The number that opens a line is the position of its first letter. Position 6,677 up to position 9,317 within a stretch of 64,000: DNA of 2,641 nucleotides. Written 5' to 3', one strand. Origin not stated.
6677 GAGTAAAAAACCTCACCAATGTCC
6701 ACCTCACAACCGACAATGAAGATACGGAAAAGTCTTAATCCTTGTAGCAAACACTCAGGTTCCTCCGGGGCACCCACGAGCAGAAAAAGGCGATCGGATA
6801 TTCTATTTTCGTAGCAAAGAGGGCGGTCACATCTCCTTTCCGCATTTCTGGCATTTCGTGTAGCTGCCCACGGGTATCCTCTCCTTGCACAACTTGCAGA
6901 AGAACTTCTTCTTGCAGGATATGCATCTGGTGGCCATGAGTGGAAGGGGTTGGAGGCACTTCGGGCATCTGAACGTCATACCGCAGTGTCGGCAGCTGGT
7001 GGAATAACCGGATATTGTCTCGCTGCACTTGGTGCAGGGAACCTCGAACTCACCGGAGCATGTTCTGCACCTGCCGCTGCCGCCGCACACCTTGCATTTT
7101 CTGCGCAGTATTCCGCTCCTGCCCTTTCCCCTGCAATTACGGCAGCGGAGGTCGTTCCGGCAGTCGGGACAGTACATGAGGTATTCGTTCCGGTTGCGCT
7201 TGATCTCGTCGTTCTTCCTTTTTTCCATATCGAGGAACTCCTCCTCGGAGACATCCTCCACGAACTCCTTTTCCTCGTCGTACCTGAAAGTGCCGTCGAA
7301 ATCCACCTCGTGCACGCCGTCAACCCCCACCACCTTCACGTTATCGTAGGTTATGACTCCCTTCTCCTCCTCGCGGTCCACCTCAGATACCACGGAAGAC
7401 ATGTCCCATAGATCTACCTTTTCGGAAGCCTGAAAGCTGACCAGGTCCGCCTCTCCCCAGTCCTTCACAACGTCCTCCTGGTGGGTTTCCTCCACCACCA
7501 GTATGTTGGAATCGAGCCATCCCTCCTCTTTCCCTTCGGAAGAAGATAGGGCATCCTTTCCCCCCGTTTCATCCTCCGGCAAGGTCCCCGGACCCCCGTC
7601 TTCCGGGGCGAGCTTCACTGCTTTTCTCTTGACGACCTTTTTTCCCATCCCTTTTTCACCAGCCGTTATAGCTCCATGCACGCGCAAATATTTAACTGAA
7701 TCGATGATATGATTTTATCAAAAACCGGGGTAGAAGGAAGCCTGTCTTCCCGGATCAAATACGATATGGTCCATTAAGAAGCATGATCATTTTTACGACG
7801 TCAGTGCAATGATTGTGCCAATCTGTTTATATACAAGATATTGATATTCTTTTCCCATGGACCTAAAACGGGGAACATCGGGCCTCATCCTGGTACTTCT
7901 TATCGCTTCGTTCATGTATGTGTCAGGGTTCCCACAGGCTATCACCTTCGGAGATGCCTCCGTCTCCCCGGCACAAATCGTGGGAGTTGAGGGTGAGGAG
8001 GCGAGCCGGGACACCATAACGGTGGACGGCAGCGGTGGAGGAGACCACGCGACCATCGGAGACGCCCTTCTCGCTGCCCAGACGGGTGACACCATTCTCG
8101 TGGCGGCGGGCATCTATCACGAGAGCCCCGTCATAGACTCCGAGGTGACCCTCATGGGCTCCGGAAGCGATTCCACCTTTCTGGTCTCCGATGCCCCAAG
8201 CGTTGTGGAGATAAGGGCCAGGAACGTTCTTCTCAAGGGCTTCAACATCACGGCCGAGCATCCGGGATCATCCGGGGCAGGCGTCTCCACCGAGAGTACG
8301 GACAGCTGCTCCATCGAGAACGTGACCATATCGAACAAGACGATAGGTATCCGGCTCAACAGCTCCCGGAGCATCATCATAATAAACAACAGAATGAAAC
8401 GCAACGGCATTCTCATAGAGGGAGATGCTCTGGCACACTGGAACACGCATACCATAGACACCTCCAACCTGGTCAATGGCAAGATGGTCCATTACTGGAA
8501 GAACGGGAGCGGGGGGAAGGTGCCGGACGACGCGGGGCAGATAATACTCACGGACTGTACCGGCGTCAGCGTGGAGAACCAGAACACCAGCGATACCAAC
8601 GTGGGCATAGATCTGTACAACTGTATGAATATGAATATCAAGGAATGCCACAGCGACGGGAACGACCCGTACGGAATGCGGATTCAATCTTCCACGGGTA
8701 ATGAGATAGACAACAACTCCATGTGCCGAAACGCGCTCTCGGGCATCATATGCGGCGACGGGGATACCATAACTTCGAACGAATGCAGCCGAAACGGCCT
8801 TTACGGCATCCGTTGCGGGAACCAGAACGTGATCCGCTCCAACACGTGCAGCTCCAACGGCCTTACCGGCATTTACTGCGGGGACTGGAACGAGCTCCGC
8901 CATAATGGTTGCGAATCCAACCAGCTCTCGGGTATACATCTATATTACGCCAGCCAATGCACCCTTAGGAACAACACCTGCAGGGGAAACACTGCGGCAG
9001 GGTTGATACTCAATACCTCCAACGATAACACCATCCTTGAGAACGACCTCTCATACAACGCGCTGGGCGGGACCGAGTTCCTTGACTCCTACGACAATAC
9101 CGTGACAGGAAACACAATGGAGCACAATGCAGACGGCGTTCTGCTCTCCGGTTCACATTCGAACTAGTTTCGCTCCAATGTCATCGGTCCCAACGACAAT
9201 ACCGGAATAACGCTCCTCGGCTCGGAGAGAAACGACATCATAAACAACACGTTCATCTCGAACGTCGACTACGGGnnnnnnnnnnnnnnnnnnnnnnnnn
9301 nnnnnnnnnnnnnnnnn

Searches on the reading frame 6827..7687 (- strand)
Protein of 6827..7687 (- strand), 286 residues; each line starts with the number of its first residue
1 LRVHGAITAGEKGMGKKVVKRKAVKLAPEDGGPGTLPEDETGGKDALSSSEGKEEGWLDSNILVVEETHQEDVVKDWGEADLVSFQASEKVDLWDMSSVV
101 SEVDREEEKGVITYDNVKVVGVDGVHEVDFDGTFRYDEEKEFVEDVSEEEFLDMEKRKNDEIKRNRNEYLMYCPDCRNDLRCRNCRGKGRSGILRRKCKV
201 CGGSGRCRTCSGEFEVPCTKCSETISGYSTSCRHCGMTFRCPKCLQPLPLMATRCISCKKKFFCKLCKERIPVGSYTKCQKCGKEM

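Call 28: search_protein_families(library=pfam, proteins=[window:6827-7687:-])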
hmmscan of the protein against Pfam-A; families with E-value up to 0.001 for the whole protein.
window:6827-7687:- (286 aa): 0 families

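Call 67: search_protein_families(library=pfam, proteins=[window:6827-7687:-], max_evalue=0.01)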
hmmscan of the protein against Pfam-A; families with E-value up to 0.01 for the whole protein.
window:6827-7687:- (286 aa): 1 family
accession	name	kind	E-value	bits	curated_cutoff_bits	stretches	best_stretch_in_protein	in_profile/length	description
PF12773.13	DZR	-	0.0083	16.7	27.3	0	218-258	1-44/45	Double zinc ribbon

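Call 96: search_protein_families(library=padloc, proteins=[window:6827-7687:-], max_evalue=0.01)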
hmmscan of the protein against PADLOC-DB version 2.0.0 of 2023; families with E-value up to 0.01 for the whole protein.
window:6827-7687:- (286 aa): 0 families

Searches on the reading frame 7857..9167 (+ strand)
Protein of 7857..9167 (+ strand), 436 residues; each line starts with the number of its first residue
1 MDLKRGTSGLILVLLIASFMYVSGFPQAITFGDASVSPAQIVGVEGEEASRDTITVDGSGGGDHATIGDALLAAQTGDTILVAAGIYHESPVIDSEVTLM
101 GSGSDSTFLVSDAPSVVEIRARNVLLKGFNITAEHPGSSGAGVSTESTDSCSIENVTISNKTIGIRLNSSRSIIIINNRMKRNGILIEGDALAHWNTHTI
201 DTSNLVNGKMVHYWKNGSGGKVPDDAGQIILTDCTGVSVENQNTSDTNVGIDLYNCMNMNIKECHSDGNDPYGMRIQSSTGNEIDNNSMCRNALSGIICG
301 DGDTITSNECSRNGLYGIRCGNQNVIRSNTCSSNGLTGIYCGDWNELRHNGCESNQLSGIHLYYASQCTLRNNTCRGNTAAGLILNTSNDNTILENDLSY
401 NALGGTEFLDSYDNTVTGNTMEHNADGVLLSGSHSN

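Call 28: search_protein_families(library=pfam, proteins=[window:7857-9167:+])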
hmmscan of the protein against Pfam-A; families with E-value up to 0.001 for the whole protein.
window:7857-9167:+ (436 aa): 3 families
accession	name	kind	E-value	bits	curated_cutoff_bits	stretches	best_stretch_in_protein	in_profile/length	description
PF13229.12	Beta_helix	-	1.2e-30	106.6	25.9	3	229-374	3-157/158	Right handed beta helix region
PF05048.19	NosD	-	1.3e-25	90.6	23.6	2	345-436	71-162/212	Periplasmic copper-binding protein (NosD)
PF12708.12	Pect-lyase_RHGA_epim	-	0.00087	19.6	27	0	251-356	99-207/213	Rhamnogalacturonase A/epimerase, pectate lyase-like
